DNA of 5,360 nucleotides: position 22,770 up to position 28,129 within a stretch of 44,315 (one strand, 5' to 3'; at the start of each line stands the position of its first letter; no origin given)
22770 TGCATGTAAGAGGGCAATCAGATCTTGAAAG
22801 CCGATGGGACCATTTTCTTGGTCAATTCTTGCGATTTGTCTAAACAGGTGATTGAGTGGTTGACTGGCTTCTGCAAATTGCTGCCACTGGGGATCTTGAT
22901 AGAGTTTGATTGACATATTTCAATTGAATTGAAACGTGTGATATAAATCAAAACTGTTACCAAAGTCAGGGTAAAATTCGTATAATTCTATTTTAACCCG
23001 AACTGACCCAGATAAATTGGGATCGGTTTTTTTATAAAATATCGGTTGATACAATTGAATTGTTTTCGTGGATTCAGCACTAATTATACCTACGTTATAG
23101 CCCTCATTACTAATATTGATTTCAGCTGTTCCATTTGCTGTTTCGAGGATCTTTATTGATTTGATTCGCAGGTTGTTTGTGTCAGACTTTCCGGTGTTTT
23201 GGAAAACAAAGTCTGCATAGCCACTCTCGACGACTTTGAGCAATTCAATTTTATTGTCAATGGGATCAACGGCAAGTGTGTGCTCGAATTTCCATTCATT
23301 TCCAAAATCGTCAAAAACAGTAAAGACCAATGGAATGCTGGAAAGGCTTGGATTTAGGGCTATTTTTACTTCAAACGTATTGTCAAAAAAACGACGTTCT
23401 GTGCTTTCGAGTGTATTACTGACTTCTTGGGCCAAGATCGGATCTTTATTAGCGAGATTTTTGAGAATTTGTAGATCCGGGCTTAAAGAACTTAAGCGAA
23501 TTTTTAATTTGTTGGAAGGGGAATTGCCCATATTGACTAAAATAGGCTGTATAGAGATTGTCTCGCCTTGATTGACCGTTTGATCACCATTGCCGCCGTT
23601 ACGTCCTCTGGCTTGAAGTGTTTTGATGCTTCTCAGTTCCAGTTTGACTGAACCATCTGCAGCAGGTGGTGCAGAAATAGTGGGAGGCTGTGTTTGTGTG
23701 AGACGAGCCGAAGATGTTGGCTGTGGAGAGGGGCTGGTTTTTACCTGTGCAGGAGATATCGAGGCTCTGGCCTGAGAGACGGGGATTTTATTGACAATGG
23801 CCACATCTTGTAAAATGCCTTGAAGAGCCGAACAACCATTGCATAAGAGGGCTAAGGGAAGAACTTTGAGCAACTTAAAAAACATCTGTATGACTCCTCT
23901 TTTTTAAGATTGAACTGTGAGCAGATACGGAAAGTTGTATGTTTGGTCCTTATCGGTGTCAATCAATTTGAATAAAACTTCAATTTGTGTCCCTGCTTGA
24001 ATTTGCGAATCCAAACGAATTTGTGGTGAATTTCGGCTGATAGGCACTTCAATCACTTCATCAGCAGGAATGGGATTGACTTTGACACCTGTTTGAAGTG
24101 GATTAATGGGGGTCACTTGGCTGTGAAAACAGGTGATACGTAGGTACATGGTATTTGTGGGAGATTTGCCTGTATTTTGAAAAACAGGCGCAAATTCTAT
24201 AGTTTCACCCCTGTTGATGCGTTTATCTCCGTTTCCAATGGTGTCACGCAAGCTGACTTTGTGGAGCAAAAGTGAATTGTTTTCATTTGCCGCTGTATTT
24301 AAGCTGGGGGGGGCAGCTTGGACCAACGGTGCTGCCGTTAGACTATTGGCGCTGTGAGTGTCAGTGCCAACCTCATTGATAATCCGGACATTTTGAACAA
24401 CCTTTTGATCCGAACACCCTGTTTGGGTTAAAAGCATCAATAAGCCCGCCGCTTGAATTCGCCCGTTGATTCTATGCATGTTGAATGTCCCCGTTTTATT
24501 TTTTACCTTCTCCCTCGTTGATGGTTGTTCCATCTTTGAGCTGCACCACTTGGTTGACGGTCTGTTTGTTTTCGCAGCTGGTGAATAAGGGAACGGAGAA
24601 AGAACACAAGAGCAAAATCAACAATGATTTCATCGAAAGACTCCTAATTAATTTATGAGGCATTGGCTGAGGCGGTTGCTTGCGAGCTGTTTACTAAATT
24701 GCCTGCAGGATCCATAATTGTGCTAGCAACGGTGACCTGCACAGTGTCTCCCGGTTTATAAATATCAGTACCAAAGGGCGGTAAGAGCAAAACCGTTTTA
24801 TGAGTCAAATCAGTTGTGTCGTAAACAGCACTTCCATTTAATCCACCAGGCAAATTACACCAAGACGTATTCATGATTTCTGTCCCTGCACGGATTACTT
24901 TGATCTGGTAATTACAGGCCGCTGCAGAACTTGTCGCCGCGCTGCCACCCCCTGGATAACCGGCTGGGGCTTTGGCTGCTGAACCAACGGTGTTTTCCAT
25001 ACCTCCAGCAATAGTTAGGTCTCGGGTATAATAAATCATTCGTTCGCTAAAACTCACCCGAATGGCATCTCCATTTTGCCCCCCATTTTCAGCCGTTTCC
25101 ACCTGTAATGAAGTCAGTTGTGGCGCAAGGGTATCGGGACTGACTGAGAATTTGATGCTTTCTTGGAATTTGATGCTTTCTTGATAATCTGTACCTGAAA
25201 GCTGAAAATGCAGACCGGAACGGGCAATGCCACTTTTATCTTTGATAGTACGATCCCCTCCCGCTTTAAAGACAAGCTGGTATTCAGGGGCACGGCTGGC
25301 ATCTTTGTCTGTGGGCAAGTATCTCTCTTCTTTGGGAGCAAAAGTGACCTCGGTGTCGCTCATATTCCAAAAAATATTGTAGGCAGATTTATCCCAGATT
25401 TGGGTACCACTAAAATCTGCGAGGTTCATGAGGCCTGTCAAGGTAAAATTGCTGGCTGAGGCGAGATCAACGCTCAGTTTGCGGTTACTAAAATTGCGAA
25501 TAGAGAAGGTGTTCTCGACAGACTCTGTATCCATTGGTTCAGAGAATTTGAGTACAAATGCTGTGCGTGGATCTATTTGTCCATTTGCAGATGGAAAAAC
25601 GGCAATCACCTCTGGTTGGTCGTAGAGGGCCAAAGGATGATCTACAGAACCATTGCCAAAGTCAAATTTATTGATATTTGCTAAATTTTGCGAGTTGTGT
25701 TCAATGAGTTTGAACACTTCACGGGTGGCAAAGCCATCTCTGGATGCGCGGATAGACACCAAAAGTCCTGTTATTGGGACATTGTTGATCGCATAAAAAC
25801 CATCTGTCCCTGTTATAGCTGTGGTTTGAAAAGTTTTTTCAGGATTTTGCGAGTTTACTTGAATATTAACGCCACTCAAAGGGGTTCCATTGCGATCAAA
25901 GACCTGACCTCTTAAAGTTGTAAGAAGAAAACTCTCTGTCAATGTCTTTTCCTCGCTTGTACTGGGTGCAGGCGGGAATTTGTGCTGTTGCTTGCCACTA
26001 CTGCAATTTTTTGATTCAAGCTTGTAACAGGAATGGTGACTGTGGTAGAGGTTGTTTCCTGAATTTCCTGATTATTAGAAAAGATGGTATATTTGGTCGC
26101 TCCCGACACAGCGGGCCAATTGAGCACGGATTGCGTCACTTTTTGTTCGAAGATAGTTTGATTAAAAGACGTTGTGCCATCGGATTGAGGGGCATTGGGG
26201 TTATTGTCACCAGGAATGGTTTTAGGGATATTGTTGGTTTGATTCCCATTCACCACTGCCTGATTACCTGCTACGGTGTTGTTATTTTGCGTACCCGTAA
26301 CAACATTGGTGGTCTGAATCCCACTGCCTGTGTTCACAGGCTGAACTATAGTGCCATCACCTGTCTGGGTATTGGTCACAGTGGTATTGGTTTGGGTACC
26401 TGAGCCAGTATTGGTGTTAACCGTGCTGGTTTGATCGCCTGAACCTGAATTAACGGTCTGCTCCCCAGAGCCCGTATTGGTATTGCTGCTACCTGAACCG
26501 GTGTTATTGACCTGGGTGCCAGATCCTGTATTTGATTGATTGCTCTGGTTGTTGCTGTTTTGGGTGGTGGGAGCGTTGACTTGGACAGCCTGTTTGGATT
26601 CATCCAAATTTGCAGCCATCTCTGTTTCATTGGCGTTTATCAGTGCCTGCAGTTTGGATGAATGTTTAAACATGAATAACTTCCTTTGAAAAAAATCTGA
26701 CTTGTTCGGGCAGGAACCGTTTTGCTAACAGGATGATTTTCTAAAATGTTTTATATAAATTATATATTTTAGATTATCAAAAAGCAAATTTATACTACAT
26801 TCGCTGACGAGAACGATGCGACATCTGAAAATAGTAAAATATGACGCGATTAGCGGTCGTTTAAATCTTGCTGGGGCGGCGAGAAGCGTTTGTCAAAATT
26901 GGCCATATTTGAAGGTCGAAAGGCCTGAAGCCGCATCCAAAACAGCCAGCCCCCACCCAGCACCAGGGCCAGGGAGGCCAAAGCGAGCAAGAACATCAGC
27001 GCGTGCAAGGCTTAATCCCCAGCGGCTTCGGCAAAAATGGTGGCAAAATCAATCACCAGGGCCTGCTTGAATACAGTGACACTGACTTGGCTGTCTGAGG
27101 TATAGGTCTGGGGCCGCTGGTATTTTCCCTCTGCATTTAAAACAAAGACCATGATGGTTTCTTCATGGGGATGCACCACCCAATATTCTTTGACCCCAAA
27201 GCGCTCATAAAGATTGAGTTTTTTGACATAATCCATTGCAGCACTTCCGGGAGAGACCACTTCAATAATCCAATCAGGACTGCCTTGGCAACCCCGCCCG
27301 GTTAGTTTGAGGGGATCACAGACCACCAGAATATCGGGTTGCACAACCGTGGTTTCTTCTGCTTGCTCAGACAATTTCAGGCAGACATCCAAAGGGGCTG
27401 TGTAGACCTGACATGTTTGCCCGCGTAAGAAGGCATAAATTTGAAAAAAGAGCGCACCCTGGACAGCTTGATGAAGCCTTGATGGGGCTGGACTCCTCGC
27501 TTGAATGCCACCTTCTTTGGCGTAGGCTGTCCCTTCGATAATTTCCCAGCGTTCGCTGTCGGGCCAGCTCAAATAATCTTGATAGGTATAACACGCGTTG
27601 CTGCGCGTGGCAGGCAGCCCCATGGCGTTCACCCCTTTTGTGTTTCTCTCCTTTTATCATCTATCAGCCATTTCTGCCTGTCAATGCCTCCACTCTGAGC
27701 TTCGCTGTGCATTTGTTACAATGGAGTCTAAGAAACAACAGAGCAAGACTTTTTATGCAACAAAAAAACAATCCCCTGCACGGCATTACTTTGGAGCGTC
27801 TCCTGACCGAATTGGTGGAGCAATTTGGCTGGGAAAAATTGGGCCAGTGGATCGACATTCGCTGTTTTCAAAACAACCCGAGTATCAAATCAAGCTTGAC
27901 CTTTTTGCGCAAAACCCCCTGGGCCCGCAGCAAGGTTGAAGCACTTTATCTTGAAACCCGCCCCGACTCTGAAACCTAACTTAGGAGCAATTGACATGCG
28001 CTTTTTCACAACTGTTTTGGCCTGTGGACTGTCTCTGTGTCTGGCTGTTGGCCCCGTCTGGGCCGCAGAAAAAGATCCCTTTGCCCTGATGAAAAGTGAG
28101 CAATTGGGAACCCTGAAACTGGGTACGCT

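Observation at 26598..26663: Lipoprotein signal-peptide segment is inverted between perfect 11-bp inverted repeats, a possible export ON/OFF switch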

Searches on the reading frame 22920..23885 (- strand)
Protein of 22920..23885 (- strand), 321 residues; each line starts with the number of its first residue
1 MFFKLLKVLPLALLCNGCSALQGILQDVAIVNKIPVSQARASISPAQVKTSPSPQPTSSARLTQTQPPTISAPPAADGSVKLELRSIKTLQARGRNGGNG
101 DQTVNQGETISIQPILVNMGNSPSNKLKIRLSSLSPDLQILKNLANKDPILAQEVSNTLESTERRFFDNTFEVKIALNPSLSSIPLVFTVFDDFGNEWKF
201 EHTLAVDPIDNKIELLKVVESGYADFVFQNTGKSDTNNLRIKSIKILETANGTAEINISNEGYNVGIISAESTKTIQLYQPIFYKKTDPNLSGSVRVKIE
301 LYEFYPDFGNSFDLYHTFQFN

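Call 20: search_protein_families(library=pfam, proteins=[window:22920-23885:-], max_evalue=0.01)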
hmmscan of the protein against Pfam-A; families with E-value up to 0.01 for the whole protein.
window:22920-23885:- (321 aa): 0 families

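Call 34: find_encoding_contigs(protein=window:22920-23885:-, flank=5000, max_places=10)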
Protein window:22920-23885:- (321 aa): 4 contigs read that carry it; 2 places shown.
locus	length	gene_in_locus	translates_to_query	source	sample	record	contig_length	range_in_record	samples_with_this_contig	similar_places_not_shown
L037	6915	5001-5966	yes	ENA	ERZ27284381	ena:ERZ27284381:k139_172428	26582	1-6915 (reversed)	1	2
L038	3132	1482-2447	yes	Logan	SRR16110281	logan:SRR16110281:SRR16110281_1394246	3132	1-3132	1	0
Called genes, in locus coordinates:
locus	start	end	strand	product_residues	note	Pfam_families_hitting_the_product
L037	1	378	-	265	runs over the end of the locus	PF01026:TatD_DNase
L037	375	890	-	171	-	-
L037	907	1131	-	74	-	PF09905:VF530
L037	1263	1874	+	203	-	PF05685:Uma2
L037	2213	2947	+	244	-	-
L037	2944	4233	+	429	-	-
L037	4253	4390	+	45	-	-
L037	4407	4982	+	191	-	-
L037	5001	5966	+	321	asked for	-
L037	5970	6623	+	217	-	-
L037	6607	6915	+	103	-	?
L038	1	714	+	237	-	?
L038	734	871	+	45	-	-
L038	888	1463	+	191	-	-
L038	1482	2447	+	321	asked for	-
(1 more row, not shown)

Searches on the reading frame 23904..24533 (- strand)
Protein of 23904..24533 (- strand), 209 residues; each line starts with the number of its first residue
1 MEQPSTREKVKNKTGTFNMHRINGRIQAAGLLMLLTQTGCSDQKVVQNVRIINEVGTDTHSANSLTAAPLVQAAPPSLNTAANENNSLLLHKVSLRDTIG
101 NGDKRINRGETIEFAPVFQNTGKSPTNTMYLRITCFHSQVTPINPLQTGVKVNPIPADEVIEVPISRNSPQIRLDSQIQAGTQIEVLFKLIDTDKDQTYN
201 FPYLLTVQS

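Call 20: search_protein_families(library=pfam, proteins=[window:23904-24533:-], max_evalue=0.01)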
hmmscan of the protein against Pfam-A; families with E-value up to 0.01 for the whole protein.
window:23904-24533:- (209 aa): 0 families

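Call 32: find_encoding_contigs(protein=window:23904-24533:-, flank=4000, max_places=10)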
Protein window:23904-24533:- (209 aa): no gene with exactly this product is on record in the collection.

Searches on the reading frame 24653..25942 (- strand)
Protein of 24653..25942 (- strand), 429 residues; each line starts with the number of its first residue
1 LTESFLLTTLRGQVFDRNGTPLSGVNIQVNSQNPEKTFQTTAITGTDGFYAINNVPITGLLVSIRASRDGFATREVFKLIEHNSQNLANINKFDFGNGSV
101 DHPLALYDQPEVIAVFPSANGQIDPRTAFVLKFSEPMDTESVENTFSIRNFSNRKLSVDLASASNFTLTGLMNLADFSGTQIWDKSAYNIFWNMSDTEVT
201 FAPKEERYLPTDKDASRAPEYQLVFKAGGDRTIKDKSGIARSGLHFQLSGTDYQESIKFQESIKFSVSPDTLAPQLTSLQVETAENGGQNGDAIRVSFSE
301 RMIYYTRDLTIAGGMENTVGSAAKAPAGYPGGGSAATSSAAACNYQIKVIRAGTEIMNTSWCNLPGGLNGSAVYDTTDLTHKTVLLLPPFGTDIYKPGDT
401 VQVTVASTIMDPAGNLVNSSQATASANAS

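Call 20: search_protein_families(library=pfam, proteins=[window:24653-25942:-], max_evalue=0.01)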
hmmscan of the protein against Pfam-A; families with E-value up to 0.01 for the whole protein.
window:24653-25942:- (429 aa): 5 families
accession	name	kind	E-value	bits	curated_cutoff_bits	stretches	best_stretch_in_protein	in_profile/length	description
PF13620.12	CarboxypepD_reg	-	2.6e-10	40.9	32.3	1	9-80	1-70/82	Carboxypeptidase regulatory-like domain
PF13205.12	Big_5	-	5.9e-08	33.8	23.6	1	109-169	4-68/105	Bacterial Ig-like domain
PF25020.1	TTR_TEN1-4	-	4.5e-05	23.7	27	1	8-79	7-72/86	Teneurin TTR-like domain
PF13715.12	CarbopepD_reg_2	-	0.00011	22.6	32.2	1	11-83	2-67/88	CarboxypepD_reg-like domain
PF02369.22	Big_1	-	0.0018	18.8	34.9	1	9-52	20-64/93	Bacterial Ig-like domain (group 1)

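Call 31: find_encoding_contigs(protein=window:24653-25942:-, flank=3000, max_places=10)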
Protein window:24653-25942:- (429 aa): no gene with exactly this product is on record in the collection.

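Call 33: find_encoding_contigs(protein=window:24656-25942:-, flank=3000, max_places=10)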
Protein seq(429 aa) (429 aa): no gene with exactly this product is on record in the collection.

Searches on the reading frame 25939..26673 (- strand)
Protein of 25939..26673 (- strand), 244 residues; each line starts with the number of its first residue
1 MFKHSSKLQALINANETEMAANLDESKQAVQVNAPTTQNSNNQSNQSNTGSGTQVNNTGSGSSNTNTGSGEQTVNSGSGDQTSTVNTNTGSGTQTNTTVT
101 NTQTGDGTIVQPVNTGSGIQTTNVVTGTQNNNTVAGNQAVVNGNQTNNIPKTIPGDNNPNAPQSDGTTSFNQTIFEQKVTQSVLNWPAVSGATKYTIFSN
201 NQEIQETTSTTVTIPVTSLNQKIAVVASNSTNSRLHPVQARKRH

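Call 7: find_encoding_contigs(protein=window:25939-26673:-, flank=10000, max_places=10)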
Protein window:25939-26673:- (244 aa): 4 contigs read that carry it; 2 places shown.
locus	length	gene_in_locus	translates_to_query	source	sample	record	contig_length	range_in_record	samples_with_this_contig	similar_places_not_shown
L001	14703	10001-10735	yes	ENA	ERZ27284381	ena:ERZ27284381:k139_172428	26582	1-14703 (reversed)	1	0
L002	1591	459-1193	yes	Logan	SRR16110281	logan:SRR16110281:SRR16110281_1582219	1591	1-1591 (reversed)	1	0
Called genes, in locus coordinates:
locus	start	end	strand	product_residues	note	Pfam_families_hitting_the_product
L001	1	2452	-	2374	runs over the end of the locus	-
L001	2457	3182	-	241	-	PF14559:TPR_19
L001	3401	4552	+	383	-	PF00412:LIM, PF12315:DA1-like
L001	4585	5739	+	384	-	PF01546:Peptidase_M20, PF07687:M20_dimer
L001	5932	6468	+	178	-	PF13673:Acetyltransf_10 (weak), PF00583:Acetyltransf_1, PF13508:Acetyltransf_7 (weak)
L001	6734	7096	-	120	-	PF00903:Glyoxalase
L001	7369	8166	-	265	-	PF01026:TatD_DNase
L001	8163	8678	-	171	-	-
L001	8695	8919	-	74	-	PF09905:VF530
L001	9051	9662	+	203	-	PF05685:Uma2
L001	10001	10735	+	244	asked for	-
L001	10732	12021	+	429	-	-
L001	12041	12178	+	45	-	-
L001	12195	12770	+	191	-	-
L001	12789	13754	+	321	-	-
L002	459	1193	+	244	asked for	-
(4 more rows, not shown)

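Call 8: list_cluster_members(proteins=[window:25942-26673:-, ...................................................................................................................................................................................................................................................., window:24656-25942:-])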
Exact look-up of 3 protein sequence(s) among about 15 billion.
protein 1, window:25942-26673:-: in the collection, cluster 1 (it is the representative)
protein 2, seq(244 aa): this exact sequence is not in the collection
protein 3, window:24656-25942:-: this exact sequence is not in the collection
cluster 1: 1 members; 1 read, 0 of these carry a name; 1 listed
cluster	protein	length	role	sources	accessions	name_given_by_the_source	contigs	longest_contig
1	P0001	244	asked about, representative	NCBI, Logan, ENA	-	-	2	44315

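Call 20: search_protein_families(library=pfam, proteins=[window:25939-26673:-], max_evalue=0.01)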
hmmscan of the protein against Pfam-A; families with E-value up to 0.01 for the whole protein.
window:25939-26673:- (244 aa): 1 family
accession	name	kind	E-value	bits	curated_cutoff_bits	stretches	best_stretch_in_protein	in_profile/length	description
PF17106.10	NACHT_sigma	-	0.0005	20.6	27.6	0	113-138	5-29/42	Sigma domain on NACHT-NTPases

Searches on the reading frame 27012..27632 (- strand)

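Call 20: search_protein_families(library=pfam, proteins=[window:27012-27632:-], max_evalue=0.01)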
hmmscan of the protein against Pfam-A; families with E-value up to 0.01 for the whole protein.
window:27012-27632:- (206 aa): 1 family
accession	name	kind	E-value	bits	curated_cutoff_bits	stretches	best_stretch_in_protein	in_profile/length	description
PF05685.18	Uma2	-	2.3e-31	109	27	1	18-192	2-167/172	Putative restriction endonuclease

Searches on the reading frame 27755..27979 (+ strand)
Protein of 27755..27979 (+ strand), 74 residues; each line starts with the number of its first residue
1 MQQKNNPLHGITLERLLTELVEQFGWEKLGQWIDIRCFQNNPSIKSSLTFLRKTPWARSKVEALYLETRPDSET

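Call 72: find_encoding_contigs(protein=window:27755-27979:+, flank=4000, max_places=10)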
Protein window:27755-27979:+ (74 aa): 18 contigs read that carry it; 10 places shown.
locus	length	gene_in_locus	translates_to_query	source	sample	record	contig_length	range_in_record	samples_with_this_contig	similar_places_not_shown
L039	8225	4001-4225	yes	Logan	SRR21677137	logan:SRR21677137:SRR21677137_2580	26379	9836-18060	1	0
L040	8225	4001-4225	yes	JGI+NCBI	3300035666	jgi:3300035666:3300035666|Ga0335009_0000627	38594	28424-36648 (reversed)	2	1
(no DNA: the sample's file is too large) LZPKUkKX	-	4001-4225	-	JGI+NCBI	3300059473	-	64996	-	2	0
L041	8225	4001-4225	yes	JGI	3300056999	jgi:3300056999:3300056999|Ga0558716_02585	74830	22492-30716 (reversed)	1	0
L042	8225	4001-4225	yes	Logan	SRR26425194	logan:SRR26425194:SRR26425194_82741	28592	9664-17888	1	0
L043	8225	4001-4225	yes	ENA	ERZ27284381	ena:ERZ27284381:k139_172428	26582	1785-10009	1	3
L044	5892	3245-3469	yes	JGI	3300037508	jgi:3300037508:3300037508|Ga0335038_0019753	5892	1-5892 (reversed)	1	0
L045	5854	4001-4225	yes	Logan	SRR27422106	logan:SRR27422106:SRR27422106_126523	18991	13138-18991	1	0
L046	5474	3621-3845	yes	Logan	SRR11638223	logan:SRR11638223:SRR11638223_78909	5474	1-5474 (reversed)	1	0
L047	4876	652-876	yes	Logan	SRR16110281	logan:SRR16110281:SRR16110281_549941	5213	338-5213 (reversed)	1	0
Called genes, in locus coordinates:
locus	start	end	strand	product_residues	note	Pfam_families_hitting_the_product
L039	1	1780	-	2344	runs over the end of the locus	-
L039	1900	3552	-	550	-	-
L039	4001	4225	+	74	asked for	PF09905:VF530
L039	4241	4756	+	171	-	-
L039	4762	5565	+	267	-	PF01026:TatD_DNase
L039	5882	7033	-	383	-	PF00412:LIM, PF12315:DA1-like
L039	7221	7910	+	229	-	-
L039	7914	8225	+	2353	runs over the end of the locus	-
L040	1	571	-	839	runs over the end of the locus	?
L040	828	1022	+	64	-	-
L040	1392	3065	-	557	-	-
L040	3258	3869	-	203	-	PF05685:Uma2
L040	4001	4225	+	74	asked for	PF09905:VF530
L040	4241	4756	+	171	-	-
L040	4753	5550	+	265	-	PF01026:TatD_DNase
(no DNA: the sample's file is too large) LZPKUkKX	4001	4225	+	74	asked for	PF09905:VF530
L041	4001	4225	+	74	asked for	PF09905:VF530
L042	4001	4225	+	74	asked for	PF09905:VF530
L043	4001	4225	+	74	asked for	PF09905:VF530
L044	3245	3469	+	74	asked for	PF09905:VF530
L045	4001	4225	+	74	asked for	PF09905:VF530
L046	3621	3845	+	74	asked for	PF09905:VF530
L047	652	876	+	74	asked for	PF09905:VF530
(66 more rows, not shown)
